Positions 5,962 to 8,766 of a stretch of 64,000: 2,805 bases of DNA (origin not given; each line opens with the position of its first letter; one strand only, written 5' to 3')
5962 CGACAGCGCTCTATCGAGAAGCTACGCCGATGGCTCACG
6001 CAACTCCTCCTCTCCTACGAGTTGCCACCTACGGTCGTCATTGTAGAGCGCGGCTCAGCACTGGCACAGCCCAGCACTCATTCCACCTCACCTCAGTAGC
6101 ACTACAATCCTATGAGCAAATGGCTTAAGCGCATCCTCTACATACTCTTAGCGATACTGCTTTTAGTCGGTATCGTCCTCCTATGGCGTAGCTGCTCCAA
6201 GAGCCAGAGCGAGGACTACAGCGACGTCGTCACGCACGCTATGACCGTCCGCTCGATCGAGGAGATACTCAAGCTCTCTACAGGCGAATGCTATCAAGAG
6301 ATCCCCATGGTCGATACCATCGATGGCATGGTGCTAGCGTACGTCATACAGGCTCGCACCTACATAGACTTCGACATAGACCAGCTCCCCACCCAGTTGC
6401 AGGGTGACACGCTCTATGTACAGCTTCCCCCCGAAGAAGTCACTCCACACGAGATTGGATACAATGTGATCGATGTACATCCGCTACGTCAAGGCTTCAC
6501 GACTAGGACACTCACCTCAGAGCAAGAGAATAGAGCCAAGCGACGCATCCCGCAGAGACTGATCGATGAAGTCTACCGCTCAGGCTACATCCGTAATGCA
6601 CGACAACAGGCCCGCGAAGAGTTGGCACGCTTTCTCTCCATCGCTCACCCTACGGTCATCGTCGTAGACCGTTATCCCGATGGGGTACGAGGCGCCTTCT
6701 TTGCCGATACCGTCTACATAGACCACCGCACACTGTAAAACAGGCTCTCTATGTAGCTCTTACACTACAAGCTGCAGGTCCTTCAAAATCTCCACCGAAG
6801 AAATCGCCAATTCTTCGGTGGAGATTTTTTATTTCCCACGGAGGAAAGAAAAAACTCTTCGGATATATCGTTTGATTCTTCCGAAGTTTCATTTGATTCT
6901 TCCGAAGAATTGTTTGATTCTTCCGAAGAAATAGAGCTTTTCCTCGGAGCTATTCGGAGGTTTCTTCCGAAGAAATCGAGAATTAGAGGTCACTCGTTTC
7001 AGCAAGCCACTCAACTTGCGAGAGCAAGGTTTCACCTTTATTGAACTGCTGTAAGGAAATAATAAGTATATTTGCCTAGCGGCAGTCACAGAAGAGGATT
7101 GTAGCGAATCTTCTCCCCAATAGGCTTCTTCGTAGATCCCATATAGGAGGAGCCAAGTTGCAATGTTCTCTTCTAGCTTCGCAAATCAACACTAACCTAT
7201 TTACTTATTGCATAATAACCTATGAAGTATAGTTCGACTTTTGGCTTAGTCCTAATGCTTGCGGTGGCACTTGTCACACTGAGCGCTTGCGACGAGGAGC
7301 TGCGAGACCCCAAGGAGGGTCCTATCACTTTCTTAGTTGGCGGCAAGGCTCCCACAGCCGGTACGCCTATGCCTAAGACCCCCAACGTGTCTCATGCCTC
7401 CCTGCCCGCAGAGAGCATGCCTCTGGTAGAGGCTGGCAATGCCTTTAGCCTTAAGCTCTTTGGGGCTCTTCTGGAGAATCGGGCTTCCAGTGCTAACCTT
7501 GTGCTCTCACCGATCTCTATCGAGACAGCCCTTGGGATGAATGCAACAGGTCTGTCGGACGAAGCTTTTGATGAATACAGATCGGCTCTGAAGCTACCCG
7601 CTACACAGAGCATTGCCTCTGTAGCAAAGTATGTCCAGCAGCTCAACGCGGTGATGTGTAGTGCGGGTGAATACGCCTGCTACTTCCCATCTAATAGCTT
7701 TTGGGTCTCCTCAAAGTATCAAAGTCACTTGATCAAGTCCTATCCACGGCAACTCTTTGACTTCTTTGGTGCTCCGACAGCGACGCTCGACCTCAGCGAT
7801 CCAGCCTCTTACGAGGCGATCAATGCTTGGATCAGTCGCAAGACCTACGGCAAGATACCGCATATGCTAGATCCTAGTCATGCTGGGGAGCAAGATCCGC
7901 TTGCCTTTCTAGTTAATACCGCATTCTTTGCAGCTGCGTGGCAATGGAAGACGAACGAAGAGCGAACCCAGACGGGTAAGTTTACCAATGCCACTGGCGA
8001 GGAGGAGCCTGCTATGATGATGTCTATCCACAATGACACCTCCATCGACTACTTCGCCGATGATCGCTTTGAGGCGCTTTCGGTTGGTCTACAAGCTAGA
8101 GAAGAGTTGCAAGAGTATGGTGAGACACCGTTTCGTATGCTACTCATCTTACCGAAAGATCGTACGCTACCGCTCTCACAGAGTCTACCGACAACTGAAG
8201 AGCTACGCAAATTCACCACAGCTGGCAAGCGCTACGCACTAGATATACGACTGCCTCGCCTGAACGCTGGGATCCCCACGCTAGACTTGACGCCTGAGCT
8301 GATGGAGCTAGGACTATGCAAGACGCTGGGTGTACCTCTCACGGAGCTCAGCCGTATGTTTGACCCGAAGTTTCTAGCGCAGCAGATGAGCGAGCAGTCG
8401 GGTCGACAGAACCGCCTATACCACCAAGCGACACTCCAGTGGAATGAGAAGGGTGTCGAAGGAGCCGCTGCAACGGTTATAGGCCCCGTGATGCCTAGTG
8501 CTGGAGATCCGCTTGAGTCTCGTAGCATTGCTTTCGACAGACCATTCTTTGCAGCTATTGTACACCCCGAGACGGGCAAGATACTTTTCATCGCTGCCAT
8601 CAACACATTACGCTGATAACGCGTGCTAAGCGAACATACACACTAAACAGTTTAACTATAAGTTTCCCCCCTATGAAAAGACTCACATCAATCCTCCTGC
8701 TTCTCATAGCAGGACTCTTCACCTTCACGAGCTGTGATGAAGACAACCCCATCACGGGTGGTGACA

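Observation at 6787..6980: Family A: a structured intergenic repeat in four close copies plus one variant array, all plus-strand and all upstream of surface-protein genes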

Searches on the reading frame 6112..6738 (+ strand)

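Call 71: search_protein_families(library=pfam, proteins=[window:6112-6738:+], max_evalue=0.001)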
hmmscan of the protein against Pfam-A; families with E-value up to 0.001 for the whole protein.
window:6112-6738:+ (208 aa): 1 family
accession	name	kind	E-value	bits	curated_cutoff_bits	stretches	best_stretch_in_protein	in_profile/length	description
PF14014.11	DUF4230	-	4.6e-08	33.7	27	1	62-175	32-138/148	Protein of unknown function (DUF4230)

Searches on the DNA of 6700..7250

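Call 67: search_rna_families(source=window, start=6700, end=7250, threshold=evalue, max_evalue=1)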
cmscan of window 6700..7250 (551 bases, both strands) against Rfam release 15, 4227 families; matches with E-value up to 1: 8.
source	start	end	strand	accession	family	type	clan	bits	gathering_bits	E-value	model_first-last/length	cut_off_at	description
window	6781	6834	-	RF03996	mir-3012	Gene; miRNA;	-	21.6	90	0.2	1-68/68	no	mir-3012 microRNA precursor family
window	6831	6912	-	RF01471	rliB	Gene; sRNA;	-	20.1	40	0.084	221-301/360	no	Listeria sRNA rliB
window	6783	6829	+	RF04157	MIR9486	Gene; miRNA;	-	19.9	100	0.22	1-119/119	no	MIR9486 microRNA precursor family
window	6818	6917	+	RF01468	rli32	Gene; sRNA;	-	19.4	100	0.12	1-147/147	no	Listeria sRNA rli32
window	6786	6826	+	RF03396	mir-2814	Gene; miRNA;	-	18.4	90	0.91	1-87/87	no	mir-2814 microRNA precursor family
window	6784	6830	-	RF04157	MIR9486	Gene; miRNA;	-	17.6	100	0.91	1-119/119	no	MIR9486 microRNA precursor family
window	6790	6823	+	RF04143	MIR869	Gene; miRNA;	-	15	330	0.3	1-298/298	no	MIR869 microRNA precursor family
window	6788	6856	-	RF02763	IsrM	Gene; sRNA;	-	11.1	376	0.99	1-329/329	no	IsrM sRNA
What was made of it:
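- On Described RNA family (Rfam 15): The best hit on the element is 21.6 bits against a threshold of 90 (call 67).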

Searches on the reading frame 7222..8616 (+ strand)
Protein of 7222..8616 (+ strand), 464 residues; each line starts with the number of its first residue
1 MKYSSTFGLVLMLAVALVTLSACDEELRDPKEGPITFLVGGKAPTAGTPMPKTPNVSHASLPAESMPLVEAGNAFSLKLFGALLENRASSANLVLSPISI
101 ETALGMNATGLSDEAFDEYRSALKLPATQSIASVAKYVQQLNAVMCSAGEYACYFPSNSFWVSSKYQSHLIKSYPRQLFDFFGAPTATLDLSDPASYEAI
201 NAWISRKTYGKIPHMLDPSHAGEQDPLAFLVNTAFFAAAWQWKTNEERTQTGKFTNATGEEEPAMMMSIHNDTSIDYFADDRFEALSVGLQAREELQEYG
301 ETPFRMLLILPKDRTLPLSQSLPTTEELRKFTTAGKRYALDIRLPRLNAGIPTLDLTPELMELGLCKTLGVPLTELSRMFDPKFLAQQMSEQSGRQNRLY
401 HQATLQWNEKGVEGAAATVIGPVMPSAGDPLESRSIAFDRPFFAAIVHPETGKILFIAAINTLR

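Call 36: find_encoding_contigs(protein=window:7222-8616:+, flank=3000, max_places=6)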
Protein window:7222-8616:+ (464 aa): 24 contigs read that carry it; 1 place shown.
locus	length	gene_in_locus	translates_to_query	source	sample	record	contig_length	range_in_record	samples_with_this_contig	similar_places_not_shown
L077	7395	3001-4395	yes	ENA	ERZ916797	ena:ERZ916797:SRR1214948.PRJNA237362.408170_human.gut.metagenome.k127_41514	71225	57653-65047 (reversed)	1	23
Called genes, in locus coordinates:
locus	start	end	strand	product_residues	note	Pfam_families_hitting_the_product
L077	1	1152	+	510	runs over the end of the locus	PF03853:YjeF_N, PF01256:Carb_kinase, PF00294:PfkB (weak)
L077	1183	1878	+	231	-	PF14014:DUF4230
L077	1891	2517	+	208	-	PF14014:DUF4230 (weak)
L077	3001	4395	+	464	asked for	PF00079:Serpin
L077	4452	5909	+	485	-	-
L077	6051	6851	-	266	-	PF13568:OMP_b-brl_2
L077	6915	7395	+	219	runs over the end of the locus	PF14681:UPRTase, PF00156:Pribosyltran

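Call 71: search_protein_families(library=pfam, proteins=[window:7222-8616:+], max_evalue=0.001)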
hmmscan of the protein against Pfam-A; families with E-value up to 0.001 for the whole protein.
window:7222-8616:+ (464 aa): 1 family
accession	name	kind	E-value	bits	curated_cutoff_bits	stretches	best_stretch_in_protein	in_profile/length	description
PF00079.25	Serpin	-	7.1e-51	174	27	1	71-460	2-367/370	Serpin (serine protease inhibitor)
